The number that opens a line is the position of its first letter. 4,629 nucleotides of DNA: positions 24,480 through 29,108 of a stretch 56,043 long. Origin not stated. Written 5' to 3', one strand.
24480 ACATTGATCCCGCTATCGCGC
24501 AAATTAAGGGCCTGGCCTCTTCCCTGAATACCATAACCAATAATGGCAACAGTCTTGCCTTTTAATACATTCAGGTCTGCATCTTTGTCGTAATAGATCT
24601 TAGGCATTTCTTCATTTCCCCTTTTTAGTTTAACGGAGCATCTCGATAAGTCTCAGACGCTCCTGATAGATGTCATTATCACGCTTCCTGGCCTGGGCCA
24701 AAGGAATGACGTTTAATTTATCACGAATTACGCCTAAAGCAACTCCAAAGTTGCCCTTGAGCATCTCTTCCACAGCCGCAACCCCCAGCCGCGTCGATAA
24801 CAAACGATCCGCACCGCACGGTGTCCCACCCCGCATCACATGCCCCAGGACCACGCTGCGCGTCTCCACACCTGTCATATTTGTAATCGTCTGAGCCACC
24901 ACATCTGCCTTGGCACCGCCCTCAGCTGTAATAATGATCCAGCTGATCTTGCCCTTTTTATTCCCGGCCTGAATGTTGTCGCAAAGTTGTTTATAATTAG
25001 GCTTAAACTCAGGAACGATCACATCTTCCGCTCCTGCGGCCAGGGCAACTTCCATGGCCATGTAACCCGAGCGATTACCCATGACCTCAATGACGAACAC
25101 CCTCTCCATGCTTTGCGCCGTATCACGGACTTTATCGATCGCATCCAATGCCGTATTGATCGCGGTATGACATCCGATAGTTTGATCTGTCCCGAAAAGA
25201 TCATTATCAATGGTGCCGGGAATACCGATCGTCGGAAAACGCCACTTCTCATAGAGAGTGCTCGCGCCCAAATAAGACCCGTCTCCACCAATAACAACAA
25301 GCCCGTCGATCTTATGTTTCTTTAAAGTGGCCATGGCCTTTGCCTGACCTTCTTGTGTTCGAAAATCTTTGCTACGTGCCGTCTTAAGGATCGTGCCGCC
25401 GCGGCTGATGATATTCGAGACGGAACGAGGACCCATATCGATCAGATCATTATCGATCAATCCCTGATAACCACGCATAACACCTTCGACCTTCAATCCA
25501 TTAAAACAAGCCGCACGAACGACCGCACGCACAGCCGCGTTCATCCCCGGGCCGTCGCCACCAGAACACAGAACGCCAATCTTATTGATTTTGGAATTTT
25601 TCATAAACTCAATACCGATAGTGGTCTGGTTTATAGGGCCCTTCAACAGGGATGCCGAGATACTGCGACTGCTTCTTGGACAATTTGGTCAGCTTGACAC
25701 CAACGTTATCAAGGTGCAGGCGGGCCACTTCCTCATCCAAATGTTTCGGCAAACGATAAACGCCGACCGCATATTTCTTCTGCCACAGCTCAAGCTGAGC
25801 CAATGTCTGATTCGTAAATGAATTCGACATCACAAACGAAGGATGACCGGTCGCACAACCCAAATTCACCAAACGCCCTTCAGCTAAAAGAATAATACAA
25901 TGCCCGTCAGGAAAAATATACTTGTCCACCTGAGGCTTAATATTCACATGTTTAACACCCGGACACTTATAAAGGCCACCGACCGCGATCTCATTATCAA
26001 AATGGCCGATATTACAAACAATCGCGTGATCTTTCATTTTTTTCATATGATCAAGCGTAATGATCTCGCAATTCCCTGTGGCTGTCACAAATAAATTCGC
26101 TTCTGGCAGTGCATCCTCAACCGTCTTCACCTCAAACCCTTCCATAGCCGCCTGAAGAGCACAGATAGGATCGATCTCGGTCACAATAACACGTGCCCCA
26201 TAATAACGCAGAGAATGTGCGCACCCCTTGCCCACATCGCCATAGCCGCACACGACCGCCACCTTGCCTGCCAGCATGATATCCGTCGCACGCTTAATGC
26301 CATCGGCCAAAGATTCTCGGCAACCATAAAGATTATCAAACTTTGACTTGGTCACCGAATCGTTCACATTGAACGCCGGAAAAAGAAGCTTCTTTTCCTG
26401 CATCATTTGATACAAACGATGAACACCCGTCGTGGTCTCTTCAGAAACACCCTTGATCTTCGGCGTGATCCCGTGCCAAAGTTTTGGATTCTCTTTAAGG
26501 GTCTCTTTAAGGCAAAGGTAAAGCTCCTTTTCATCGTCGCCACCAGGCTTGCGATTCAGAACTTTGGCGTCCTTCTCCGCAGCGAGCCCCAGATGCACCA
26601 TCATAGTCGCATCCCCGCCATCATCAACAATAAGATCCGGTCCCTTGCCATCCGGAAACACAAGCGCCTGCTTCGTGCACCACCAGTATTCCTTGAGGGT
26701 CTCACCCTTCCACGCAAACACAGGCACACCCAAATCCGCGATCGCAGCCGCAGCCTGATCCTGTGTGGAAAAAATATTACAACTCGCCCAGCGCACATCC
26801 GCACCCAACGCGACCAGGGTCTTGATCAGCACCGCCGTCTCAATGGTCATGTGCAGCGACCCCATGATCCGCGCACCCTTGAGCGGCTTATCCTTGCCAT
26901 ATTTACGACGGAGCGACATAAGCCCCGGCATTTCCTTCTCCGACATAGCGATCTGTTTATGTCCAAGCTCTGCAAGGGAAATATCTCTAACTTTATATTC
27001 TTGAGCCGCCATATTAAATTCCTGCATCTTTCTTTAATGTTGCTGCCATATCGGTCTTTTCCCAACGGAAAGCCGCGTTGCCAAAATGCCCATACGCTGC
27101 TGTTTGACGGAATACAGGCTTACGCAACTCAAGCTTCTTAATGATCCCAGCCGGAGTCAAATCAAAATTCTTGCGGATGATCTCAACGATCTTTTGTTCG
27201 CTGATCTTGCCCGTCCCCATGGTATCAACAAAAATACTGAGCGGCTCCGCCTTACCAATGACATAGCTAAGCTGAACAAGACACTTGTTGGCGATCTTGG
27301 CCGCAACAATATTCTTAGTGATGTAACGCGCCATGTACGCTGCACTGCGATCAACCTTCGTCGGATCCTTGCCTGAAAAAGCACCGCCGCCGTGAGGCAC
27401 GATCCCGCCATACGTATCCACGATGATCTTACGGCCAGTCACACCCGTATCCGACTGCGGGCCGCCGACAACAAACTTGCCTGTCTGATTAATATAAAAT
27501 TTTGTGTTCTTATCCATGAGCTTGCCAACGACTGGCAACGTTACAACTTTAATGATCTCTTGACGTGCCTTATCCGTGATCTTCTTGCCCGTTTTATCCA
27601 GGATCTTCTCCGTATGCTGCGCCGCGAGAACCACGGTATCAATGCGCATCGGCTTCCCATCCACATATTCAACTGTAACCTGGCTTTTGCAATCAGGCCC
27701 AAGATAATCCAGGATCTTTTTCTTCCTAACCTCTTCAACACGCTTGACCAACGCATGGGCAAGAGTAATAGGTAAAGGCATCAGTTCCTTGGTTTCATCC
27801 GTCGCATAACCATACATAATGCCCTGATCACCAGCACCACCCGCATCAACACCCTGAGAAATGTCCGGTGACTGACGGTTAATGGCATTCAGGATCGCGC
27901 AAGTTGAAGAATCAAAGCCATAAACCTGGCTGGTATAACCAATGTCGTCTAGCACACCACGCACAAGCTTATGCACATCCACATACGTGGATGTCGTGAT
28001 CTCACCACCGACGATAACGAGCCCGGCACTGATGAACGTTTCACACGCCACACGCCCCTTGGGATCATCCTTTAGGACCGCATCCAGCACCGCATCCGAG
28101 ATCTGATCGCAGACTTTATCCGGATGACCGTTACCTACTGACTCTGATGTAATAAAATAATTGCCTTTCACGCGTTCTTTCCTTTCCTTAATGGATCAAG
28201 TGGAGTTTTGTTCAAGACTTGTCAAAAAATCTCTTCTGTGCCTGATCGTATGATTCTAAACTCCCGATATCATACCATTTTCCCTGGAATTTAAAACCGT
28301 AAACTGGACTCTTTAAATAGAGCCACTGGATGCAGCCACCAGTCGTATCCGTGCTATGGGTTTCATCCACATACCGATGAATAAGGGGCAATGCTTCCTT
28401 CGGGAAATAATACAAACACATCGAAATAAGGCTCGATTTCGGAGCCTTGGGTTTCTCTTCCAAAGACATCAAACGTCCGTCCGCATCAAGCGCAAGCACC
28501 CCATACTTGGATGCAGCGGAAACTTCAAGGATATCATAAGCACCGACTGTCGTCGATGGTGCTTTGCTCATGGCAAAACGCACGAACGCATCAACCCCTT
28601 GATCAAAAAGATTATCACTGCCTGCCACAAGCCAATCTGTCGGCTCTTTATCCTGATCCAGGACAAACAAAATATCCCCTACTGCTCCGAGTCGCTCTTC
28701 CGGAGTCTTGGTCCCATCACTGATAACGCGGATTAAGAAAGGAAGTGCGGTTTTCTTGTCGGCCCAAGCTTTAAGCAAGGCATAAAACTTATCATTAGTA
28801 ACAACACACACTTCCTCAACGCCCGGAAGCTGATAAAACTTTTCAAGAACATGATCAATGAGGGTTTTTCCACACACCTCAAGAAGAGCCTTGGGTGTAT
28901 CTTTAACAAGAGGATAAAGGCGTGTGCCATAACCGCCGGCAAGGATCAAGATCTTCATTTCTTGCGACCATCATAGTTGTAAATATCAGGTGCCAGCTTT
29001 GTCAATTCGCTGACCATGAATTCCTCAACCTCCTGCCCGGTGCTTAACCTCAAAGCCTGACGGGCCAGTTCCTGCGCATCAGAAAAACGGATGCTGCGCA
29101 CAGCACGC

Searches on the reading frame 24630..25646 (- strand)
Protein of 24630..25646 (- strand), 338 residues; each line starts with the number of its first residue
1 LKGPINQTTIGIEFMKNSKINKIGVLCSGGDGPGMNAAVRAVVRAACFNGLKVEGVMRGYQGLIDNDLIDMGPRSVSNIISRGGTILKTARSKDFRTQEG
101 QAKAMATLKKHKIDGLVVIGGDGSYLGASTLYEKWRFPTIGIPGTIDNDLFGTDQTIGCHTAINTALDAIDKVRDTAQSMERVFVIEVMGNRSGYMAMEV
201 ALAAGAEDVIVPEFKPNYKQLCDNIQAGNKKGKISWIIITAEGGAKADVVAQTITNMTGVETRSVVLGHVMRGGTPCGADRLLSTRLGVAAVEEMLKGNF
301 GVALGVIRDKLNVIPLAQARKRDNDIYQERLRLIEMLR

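Call 62: search_protein_families(library=pfam, proteins=[window:24630-25646:-], max_evalue=0.0001)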
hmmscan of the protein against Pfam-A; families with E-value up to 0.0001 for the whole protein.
window:24630-25646:- (338 aa): 2 families
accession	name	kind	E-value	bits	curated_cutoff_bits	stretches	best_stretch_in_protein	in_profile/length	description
PF00365.25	PFK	-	2.5e-102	342.4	30.9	1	22-293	1-275/277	Phosphofructokinase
PF01513.26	NAD_kinase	-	5.9e-05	23.8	25.5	0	102-143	62-103/130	ATP-NAD kinase N-terminal domain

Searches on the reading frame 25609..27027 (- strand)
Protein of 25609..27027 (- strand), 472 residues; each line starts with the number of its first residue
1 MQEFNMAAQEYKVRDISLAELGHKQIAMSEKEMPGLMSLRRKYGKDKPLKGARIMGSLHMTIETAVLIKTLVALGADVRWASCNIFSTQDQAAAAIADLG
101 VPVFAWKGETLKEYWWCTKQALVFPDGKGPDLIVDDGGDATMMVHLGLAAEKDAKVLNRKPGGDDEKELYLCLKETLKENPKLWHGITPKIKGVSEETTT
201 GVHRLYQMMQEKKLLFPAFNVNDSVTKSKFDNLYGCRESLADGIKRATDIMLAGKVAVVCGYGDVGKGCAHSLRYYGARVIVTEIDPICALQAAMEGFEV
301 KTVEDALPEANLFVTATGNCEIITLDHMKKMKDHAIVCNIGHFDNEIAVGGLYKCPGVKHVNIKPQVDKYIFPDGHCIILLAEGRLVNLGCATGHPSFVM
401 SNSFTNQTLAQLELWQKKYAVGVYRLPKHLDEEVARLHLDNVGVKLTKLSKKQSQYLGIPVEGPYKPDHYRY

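Call 62: search_protein_families(library=pfam, proteins=[window:25609-27027:-], max_evalue=0.0001)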
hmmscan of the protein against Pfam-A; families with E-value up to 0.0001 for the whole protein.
window:25609-27027:- (472 aa): 4 families
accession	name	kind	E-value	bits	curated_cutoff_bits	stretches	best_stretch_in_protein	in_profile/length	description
PF05221.23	AdoHcyase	-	1.1e-145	484.9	25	1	10-471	1-299/299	S-adenosyl-L-homocysteine hydrolase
PF00670.27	AdoHcyase_NAD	-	4.5e-83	277.7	27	1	232-394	1-162/162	S-adenosyl-L-homocysteine hydrolase, NAD binding domain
PF02826.25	2-Hacid_dh_C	-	5.3e-07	29.6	25.1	1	251-341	33-127/178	D-isomer specific 2-hydroxyacid dehydrogenase, NAD binding domain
PF07991.19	KARI_N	-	3.4e-05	23.9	20.6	1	252-314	2-65/165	Acetohydroxy acid isomeroreductase, NADPH-binding domain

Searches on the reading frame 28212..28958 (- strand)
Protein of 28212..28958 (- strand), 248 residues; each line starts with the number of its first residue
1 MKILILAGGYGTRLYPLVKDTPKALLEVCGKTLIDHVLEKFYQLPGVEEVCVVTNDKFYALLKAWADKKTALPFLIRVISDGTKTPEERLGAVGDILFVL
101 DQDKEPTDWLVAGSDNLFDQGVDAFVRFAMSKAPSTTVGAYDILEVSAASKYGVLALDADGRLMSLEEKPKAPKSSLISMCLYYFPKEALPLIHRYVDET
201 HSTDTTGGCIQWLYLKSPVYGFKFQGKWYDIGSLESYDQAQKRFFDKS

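Call 62: search_protein_families(library=pfam, proteins=[window:28212-28958:-], max_evalue=0.0001)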
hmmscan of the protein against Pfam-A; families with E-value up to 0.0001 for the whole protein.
window:28212-28958:- (248 aa): 2 families
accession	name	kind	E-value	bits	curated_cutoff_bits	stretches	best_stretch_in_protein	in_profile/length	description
PF00483.29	NTP_transferase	-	1.5e-38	133.2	21.2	1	4-242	3-240/245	Nucleotidyl transferase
PF12804.13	NTP_transf_3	-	2.3e-11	44.5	27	1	4-115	2-95/160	MobA-like NTP transferase domain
